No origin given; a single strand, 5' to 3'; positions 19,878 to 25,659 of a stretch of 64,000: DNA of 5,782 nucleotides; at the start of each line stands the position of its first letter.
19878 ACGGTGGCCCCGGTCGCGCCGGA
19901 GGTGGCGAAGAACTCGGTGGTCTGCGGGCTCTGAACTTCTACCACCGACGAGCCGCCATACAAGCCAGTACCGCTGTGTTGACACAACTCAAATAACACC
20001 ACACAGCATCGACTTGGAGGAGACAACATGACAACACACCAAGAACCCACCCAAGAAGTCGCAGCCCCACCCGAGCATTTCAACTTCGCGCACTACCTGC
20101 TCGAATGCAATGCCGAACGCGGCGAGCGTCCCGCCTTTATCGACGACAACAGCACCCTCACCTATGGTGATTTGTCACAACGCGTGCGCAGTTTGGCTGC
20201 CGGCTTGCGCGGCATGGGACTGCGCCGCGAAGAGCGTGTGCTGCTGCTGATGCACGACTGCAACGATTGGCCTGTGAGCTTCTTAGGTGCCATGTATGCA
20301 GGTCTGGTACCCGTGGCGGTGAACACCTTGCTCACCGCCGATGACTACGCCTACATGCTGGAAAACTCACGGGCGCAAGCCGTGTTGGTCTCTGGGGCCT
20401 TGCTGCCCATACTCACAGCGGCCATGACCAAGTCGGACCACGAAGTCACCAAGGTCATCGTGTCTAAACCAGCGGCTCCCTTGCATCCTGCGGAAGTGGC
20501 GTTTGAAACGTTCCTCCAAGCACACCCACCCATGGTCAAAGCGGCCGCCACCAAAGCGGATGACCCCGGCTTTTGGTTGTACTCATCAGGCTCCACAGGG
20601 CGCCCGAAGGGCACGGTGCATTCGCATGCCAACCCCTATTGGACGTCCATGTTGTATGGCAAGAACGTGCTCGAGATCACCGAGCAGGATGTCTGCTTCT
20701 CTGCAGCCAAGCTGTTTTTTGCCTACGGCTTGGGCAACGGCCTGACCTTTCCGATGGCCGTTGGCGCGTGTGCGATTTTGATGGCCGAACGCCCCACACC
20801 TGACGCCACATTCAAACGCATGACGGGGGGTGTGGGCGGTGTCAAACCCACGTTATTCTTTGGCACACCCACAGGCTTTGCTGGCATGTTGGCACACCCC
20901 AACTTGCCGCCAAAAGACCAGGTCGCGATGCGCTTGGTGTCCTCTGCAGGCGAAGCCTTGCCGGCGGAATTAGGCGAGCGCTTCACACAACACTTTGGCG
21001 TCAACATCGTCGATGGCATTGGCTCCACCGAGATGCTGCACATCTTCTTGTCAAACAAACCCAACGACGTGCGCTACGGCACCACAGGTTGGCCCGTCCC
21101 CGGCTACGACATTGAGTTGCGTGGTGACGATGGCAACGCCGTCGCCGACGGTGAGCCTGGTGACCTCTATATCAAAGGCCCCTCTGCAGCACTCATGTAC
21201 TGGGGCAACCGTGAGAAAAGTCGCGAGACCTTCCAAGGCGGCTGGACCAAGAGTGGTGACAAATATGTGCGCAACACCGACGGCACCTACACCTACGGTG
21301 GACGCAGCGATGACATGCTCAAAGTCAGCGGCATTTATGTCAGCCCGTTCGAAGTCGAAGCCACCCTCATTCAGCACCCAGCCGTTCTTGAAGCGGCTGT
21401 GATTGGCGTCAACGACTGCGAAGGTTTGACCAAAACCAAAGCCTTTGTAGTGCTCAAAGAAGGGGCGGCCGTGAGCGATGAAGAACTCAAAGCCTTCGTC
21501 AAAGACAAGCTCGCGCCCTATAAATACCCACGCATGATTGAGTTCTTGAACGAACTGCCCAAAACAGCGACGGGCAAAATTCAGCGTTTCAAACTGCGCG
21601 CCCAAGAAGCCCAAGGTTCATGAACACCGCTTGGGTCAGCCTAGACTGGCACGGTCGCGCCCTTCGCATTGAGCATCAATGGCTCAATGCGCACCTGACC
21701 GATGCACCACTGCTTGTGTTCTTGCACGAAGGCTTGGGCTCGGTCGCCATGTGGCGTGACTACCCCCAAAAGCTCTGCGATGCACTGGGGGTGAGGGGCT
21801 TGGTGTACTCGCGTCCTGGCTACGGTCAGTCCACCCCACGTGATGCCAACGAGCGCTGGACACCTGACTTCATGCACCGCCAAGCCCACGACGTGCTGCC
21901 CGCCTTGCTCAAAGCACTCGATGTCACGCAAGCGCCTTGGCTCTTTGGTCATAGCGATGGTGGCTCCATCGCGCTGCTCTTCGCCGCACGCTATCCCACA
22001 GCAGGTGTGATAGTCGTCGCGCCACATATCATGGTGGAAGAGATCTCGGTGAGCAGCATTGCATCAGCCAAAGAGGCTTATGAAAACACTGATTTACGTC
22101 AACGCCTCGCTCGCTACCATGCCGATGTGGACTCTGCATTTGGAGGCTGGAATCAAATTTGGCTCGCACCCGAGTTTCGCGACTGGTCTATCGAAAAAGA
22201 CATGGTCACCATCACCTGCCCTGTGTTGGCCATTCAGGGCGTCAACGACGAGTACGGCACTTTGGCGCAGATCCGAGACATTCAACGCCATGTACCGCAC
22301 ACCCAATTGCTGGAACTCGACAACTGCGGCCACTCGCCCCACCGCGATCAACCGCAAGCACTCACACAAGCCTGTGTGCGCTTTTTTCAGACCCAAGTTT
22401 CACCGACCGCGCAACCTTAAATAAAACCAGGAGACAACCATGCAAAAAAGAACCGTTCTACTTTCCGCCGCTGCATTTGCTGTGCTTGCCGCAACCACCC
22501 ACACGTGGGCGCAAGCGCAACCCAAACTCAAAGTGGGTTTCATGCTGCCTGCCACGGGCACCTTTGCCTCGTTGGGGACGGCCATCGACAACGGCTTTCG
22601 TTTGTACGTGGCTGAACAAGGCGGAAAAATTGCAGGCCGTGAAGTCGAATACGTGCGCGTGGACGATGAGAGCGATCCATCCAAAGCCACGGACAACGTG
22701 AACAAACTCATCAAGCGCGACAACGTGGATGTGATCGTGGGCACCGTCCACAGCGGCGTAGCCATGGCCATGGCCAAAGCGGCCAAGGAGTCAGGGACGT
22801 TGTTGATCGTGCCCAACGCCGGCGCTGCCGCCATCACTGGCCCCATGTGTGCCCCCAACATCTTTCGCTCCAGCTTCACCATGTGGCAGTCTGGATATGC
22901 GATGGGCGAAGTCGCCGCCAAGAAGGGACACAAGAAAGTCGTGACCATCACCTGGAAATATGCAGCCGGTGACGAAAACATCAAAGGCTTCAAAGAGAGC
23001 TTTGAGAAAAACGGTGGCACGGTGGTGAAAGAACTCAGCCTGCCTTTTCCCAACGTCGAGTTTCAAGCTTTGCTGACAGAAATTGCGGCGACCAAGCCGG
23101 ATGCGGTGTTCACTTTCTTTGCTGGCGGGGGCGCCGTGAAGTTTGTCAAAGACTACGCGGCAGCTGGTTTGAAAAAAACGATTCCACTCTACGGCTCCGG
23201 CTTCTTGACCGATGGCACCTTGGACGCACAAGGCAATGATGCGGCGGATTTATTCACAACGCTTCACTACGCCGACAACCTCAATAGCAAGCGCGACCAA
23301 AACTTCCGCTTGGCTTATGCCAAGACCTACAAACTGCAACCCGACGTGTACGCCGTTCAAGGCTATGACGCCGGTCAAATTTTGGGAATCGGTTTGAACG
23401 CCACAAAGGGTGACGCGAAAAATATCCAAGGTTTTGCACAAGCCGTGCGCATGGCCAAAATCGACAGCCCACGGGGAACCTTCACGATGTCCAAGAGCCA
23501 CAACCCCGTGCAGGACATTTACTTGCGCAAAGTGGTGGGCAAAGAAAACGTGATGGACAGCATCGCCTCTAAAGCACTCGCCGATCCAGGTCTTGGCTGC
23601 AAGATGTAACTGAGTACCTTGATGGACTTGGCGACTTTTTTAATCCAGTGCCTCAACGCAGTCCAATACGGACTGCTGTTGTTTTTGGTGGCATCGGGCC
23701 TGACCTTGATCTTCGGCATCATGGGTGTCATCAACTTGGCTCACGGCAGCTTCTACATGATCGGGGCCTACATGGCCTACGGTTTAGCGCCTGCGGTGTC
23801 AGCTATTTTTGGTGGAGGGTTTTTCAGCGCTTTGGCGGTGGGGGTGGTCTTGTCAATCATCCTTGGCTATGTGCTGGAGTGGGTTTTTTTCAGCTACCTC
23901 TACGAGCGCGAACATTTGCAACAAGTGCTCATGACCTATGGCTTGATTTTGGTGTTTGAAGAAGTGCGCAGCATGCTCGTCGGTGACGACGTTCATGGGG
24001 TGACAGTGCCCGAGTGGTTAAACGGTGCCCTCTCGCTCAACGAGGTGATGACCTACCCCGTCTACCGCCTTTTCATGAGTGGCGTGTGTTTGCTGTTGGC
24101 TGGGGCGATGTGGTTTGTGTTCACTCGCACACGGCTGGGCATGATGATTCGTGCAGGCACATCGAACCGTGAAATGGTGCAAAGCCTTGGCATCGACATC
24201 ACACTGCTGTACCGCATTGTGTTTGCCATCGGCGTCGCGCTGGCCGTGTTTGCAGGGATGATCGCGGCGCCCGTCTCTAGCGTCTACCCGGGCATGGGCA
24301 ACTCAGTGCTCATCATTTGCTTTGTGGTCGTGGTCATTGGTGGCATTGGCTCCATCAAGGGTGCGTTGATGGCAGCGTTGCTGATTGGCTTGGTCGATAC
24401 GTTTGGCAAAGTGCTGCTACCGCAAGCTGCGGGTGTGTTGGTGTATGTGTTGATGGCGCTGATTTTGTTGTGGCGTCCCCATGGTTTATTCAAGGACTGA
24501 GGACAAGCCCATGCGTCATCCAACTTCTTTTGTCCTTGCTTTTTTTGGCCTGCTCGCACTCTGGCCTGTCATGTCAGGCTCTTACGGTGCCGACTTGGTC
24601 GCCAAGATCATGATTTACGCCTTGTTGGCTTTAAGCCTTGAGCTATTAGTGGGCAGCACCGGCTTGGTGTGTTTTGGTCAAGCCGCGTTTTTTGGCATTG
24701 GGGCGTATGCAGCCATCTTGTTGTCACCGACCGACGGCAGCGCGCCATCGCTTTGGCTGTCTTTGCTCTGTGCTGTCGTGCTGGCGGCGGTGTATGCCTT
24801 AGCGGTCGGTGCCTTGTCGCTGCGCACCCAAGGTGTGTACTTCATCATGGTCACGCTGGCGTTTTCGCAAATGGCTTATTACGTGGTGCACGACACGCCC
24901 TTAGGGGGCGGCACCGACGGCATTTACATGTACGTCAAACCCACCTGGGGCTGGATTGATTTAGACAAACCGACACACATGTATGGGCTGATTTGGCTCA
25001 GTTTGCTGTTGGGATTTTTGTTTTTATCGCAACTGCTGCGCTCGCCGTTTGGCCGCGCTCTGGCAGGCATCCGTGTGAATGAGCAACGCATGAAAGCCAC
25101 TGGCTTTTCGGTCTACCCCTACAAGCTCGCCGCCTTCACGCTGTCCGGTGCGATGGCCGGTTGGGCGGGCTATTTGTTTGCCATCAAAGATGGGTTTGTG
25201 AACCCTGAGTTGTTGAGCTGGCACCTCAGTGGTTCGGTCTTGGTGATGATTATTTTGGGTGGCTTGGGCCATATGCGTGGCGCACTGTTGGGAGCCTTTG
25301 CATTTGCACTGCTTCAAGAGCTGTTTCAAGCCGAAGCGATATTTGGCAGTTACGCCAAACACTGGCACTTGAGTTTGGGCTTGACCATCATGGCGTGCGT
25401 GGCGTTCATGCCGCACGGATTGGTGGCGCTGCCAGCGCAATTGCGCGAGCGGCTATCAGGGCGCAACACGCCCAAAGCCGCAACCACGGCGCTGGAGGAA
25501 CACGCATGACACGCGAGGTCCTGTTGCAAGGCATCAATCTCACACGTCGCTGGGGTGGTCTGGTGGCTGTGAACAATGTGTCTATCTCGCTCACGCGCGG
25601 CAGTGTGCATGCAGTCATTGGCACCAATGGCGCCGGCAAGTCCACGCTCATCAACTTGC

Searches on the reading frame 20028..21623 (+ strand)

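Call 6: search_protein_families(library=ncbifam, max_evalue=1e-10, proteins=[window:20028-21623:+])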
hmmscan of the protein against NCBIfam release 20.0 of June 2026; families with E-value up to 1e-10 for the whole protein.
window:20028-21623:+ (531 aa): 99 families (the best 25 are shown)
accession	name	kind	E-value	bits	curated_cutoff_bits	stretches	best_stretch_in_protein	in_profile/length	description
TIGR02262.1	benz_CoA_lig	subfamily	2.2e-240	798.6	375.25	1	16-525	1-507/508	benzoate-CoA ligase family protein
NF004837.0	PRK06187.1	subfamily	1.8e-103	346.6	476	1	18-530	8-525/531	long-chain-fatty-acid--CoA ligase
NF053567.1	HBDA_AROS1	equivalog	7.7e-97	324.8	1000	1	32-525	28-517/523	3-hydroxybenzoate--CoA ligase HbdA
NF006182.0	PRK08316.1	subfamily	2.1e-82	277.3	663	1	30-527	23-517/523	fatty acyl-CoA synthetase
NF047394.1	AcylCoAsynMbcS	equivalog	5.2e-79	266.2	850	1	39-529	37-522/525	acyl-CoA synthetase MbcS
NF004808.0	PRK06155.1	equivalog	6.8e-75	252.3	722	1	12-527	15-522/542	ATP-dependent acyl-CoA ligase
NF003313.0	PRK04319.1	equivalog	2.2e-74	250.7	729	1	40-527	71-561/574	acetate--CoA ligase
NF004716.0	PRK06060.1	equivalog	4.5e-73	246.6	1228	1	20-527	6-490/705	p-hydroxybenzoic acid--AMP ligase FadD22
NF006181.0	PRK08314.1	subfamily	5.9e-69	232.8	705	1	25-529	30-556/563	long-chain-fatty-acid--CoA ligase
NF005463.0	PRK07059.1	subfamily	1.3e-68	231.8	869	2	154-526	179-555/557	long-chain-fatty-acid--CoA ligase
NF004229.0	PRK05677.1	subfamily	1.3e-68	231.8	879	2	157-528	185-556/563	long-chain-fatty-acid--CoA ligase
NF005676.0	PRK07470.1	equivalog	4.6e-67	226.8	774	1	14-526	16-528/544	acyl-CoA synthetase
NF004114.0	PRK05605.1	equivalog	9.3e-67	225.6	766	1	156-526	195-568/575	long-chain-fatty-acid--CoA ligase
NF005801.1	PRK07656.1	equivalog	3.7e-65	220.5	657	1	26-524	9-500/500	FadD3 family acyl-CoA ligase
NF004822.0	PRK06178.1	equivalog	1.2e-64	218.9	782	1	9-527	28-567/571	acyl-CoA synthetase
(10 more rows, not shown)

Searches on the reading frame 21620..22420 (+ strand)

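Call 6: search_protein_families(library=ncbifam, max_evalue=1e-10, proteins=[window:21620-22420:+])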
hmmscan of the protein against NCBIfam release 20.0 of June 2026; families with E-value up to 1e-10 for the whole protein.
window:21620-22420:+ (266 aa): 5 families
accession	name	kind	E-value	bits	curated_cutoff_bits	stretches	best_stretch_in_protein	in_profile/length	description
TIGR02427.1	protocat_pcaD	equivalog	3.5e-16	59.4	255.85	0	187-257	181-251/251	3-oxoadipate enol-lactonase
NF051488.1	bifunc_PcaDC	exception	5.9e-16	58.6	390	0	187-259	181-253/375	bifunctional 3-oxoadipate enol-lactonase/4-carboxymuconolactone decarboxylase PcaDC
TIGR03695.1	menH_SHCHC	equivalog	1.2e-12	47.9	208.55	0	29-128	2-95/252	2-succinyl-6-hydroxy-2,4-cyclohexadiene-1-carboxylate synthase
TIGR01250.1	pro_imino_pep_2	subfamily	1.3e-12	47.9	167.65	0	156-252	188-283/288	proline iminopeptidase-family hydrolase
NF050089.1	i_nPHAscl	equivalog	9.3e-11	41.3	300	0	194-255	225-287/288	intracellular short-chain-length polyhydroxyalkanoate depolymerase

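Call 46: search_protein_families(library=pfam, max_evalue=0.00001, proteins=[window:21620-22420:+])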
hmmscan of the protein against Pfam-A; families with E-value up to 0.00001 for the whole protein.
window:21620-22420:+ (266 aa): 3 families
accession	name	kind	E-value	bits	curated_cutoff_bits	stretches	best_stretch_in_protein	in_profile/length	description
PF00561.26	Abhydrolase_1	-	2.7e-16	60.4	25.8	1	30-135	1-102/245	alpha/beta hydrolase fold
PF12697.13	Abhydrolase_6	-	5.5e-15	57.1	26.3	1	32-249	1-215/217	Alpha/beta hydrolase family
PF12146.15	Hydrolase_4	-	3.6e-09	36.7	27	1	55-145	29-120/239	Serine aminopeptidase, S33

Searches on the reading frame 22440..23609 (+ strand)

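Call 6: search_protein_families(library=ncbifam, max_evalue=1e-10, proteins=[window:22440-23609:+])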
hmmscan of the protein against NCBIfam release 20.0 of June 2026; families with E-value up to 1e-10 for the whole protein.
window:22440-23609:+ (389 aa): 3 families
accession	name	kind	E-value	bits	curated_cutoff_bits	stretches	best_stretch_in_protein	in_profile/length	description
TIGR03407.1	urea_ABC_UrtA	exception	3.5e-23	82.1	492.75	1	31-356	2-330/361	urea ABC transporter substrate-binding protein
TIGR03669.1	urea_ABC_arch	equivalog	2.3e-17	63.1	494.8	1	31-298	2-267/375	urea ABC transporter substrate-binding protein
NF011933.0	PRK15404.1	subfamily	1.5e-15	57.2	477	1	11-350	11-344/370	high-affinity branched-chain amino acid ABC transporter substrate-binding protein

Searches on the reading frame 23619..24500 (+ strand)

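Call 6: search_protein_families(library=ncbifam, max_evalue=1e-10, proteins=[window:23619-24500:+])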
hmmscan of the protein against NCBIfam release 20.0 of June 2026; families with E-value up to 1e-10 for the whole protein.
window:23619-24500:+ (293 aa): 3 families
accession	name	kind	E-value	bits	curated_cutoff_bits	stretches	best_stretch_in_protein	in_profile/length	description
TIGR03409.1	urea_trans_UrtB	equivalog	6.2e-61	206.6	250.3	1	10-292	3-287/291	urea ABC transporter permease subunit UrtB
TIGR03622.1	urea_t_UrtB_arc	equivalog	4.3e-41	141.1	374.25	1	10-284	6-269/284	urea ABC transporter, permease protein UrtB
NF008011.0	PRK10740.1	equivalog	1.9e-20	73.7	379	1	6-290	7-299/308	high-affinity branched-chain amino acid ABC transporter permease LivH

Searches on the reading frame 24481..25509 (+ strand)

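Call 6: search_protein_families(library=ncbifam, max_evalue=1e-10, proteins=[window:24481-25509:+])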
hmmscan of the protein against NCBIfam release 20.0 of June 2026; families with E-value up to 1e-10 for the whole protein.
window:24481-25509:+ (342 aa): 4 families
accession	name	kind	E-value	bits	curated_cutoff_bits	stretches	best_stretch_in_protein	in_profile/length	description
TIGR03408.1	urea_trans_UrtC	equivalog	2.4e-39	135.9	296.2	1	90-317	87-313/313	urea ABC transporter permease subunit UrtC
NF008450.0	PRK11301.1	subfamily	5.5e-38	131.5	366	2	168-316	265-407/418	high-affinity branched-chain amino acid ABC transporter permease LivM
TIGR03727.1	urea_t_UrtC_arc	equivalog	7.4e-32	110.6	575.55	1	17-330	32-351/369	urea ABC transporter, permease protein UrtC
TIGR03409.1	urea_trans_UrtB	equivalog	1.3e-12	47.9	250.3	0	44-317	12-288/291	urea ABC transporter permease subunit UrtB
